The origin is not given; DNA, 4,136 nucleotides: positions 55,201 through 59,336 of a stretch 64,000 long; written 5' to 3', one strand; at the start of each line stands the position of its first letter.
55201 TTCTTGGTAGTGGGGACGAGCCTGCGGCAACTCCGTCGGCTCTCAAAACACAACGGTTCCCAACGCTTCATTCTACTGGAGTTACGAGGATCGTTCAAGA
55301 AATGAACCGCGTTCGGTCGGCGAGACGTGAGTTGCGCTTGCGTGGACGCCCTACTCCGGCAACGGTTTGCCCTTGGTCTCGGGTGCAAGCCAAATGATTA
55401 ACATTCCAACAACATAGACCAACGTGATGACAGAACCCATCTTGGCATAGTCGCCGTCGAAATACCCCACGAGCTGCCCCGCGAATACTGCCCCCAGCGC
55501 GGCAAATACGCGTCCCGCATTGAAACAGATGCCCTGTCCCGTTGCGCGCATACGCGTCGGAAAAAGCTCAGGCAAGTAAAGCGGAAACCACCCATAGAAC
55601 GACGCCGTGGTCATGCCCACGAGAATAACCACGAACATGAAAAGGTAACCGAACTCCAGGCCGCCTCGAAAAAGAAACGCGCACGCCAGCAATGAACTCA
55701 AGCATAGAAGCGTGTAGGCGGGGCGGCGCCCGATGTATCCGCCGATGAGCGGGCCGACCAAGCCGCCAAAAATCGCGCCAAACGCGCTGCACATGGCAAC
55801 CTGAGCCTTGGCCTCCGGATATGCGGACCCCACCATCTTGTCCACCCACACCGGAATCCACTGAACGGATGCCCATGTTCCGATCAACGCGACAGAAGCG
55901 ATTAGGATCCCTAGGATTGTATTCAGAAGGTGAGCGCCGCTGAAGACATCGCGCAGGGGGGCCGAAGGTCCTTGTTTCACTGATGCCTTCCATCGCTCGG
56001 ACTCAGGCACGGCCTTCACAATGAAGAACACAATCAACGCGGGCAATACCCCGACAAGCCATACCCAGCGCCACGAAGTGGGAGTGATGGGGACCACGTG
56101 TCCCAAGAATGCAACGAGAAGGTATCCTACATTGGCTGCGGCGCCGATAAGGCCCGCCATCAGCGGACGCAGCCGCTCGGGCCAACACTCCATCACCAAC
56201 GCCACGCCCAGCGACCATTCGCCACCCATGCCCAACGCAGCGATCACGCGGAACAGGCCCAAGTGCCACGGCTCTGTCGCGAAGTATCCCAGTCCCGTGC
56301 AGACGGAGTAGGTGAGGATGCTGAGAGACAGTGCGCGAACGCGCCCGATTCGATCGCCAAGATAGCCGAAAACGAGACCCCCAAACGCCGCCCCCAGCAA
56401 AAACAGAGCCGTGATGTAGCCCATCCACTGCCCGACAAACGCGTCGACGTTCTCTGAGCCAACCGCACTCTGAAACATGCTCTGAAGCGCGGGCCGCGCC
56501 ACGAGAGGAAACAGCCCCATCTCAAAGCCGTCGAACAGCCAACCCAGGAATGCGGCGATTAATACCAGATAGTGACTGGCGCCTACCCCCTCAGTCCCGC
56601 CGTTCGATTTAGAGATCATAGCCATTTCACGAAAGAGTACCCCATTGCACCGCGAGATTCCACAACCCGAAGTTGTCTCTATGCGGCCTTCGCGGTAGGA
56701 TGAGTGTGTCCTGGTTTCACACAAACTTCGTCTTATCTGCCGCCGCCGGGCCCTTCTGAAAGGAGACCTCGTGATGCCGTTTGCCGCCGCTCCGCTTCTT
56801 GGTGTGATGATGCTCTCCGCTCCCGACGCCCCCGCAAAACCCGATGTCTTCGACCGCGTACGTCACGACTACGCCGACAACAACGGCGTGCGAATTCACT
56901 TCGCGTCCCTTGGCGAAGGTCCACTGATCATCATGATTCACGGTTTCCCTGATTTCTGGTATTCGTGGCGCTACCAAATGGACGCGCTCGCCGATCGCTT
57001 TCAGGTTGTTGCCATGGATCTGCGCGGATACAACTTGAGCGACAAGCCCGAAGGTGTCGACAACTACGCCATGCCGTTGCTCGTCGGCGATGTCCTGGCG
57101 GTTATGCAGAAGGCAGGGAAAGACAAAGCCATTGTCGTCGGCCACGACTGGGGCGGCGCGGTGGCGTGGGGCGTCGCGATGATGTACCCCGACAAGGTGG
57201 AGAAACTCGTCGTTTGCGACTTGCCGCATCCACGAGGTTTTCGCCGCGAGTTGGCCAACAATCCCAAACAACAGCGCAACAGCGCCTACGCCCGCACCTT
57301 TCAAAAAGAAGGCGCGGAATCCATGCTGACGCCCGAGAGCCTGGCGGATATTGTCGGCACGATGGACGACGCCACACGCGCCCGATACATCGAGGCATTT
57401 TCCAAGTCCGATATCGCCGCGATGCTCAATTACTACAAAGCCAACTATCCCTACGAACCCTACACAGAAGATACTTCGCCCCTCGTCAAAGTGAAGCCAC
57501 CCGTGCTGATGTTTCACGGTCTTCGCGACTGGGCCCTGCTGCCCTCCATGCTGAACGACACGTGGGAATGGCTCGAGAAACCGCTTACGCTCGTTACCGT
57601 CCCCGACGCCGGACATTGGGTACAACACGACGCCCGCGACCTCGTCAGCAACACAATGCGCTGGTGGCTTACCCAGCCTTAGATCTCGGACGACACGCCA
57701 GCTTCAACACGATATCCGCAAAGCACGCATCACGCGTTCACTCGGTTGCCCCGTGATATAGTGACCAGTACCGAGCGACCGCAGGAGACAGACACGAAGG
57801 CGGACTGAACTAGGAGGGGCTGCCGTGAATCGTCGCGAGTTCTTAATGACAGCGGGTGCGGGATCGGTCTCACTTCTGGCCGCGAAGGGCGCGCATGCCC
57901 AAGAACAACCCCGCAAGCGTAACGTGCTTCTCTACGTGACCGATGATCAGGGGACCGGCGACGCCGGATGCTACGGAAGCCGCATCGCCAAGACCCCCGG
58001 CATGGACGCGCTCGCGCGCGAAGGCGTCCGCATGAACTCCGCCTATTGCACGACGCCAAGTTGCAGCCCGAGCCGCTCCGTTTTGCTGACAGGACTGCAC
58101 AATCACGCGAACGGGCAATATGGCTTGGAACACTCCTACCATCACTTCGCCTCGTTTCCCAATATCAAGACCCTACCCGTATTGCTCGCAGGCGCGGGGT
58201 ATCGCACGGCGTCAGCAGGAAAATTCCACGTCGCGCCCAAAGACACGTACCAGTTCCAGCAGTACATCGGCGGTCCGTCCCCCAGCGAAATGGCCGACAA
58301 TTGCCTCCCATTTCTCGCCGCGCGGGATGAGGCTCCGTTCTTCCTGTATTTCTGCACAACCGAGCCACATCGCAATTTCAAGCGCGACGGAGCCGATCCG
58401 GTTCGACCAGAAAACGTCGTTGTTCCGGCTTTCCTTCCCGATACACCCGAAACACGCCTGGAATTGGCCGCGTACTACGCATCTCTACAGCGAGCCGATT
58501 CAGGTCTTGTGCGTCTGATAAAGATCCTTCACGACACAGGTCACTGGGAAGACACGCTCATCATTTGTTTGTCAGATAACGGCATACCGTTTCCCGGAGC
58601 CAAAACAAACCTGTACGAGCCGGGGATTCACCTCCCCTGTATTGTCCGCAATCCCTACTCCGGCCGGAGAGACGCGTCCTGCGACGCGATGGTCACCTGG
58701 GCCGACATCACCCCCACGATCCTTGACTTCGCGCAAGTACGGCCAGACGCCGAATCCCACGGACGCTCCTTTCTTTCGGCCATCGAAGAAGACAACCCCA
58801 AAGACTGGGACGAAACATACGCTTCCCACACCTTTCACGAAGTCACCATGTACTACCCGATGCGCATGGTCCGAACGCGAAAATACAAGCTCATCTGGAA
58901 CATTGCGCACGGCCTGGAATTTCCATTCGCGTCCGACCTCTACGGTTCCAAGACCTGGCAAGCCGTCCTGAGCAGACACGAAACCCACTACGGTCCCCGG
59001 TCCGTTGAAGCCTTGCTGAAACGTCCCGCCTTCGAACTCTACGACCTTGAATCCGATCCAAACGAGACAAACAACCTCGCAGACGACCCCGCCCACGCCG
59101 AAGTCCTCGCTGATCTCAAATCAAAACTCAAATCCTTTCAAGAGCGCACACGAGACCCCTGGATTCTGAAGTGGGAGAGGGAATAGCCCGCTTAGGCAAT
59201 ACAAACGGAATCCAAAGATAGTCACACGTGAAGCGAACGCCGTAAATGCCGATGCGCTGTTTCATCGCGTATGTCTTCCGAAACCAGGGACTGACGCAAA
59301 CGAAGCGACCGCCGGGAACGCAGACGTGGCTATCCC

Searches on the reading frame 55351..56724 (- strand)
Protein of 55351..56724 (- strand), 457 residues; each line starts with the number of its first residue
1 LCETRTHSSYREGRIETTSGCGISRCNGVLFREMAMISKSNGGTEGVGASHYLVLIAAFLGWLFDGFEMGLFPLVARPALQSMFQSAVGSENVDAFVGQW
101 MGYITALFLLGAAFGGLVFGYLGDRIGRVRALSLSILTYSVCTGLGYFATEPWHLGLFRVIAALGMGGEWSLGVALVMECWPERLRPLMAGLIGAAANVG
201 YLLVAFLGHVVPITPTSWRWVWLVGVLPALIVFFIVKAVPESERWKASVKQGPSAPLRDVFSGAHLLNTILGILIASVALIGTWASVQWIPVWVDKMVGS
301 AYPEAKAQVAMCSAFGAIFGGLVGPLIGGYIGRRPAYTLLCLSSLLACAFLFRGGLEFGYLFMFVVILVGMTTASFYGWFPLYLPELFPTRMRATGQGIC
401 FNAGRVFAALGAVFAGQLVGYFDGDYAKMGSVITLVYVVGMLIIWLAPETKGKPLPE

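Call 10: search_protein_families(library=pfam, proteins=[window:55351-56724:-], max_evalue=0.001)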
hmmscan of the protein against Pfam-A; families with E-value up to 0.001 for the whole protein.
window:55351-56724:- (457 aa): 2 families
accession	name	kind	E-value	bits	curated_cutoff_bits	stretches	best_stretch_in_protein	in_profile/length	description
PF07690.21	MFS_1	-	2.2e-32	112.8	33.4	1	93-412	33-347/347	Major Facilitator Superfamily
PF00083.30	Sugar_tr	-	2.4e-28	99.7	22.3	2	54-250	2-202/452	Sugar (and other) transporter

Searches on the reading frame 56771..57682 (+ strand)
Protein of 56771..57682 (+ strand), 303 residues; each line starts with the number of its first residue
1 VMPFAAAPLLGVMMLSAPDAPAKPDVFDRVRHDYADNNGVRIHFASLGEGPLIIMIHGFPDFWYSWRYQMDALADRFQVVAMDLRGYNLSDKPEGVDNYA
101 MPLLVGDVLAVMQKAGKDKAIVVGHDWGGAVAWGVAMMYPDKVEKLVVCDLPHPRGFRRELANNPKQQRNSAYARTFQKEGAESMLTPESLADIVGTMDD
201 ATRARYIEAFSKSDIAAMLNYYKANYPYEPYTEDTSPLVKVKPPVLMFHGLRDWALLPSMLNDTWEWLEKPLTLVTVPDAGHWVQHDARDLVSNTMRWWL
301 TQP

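Call 10: search_protein_families(library=pfam, proteins=[window:56771-57682:+], max_evalue=0.001)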
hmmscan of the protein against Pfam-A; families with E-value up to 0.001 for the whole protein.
window:56771-57682:+ (303 aa): 4 families
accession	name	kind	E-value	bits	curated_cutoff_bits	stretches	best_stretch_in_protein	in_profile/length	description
PF00561.26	Abhydrolase_1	-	2.8e-34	119.3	25.8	1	51-287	1-243/245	alpha/beta hydrolase fold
PF12697.13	Abhydrolase_6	-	2.6e-21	77.7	26.3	1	53-292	1-214/217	Alpha/beta hydrolase family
PF12146.15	Hydrolase_4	-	1.2e-08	34.9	27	1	52-149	6-107/239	Serine aminopeptidase, S33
PF00326.27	Peptidase_S9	-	0.00017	21.6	22.6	1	192-298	99-205/213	Prolyl oligopeptidase family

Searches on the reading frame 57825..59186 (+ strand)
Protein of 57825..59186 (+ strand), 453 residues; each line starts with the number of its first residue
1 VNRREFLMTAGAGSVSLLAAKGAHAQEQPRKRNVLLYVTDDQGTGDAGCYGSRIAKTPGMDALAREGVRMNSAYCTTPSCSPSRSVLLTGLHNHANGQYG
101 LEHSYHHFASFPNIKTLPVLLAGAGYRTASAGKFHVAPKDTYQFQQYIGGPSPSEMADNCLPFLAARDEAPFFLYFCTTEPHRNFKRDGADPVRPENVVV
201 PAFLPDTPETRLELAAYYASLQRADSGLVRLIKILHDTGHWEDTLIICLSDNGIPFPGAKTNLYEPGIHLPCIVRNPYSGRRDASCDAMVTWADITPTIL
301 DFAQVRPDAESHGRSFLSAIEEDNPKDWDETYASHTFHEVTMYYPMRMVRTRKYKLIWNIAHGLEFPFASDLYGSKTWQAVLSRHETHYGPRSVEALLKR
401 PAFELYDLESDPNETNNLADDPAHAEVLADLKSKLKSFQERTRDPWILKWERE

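Call 10: search_protein_families(library=pfam, proteins=[window:57825-59186:+], max_evalue=0.001)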
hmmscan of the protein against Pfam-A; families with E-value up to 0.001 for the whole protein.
window:57825-59186:+ (453 aa): 4 families
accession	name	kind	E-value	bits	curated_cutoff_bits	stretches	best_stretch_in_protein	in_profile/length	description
PF00884.28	Sulfatase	-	2e-40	139.4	25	1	32-304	1-300/301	Sulfatase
PF16347.10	SGSH_C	-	1e-21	78.2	29.3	2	260-358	8-108/154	N-sulphoglucosamine sulphohydrolase, C-terminal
PF01663.27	Phosphodiest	-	1.9e-05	24.9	23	0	55-100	18-64/342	Type I phosphodiesterase / nucleotide pyrophosphatase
PF14707.11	Sulfatase_C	-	0.00013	23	30.9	1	338-440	3-94/127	C-terminal region of aryl-sulfatase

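Call 56: list_cluster_members(proteins=[window:57825-59183:+, window:57846-59183:+, window:59983-60615:-, window:59983-60600:-, window:59983-60876:-, window:61983-62555:-, window:61983-62669:-])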
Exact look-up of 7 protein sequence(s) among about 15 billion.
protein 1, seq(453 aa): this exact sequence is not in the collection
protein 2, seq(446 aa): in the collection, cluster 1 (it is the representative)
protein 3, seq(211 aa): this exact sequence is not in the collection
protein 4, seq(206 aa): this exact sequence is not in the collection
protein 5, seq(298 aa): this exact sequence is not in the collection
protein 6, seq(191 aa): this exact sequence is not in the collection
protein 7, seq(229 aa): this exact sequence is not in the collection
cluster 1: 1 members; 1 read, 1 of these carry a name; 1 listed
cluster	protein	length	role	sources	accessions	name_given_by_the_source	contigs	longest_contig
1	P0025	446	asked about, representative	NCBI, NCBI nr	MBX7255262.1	MAG: sulfatase [Candidatus Hydrogenedentes bacterium] | sulfatase [Candidatus Hydrogenedentota bacterium]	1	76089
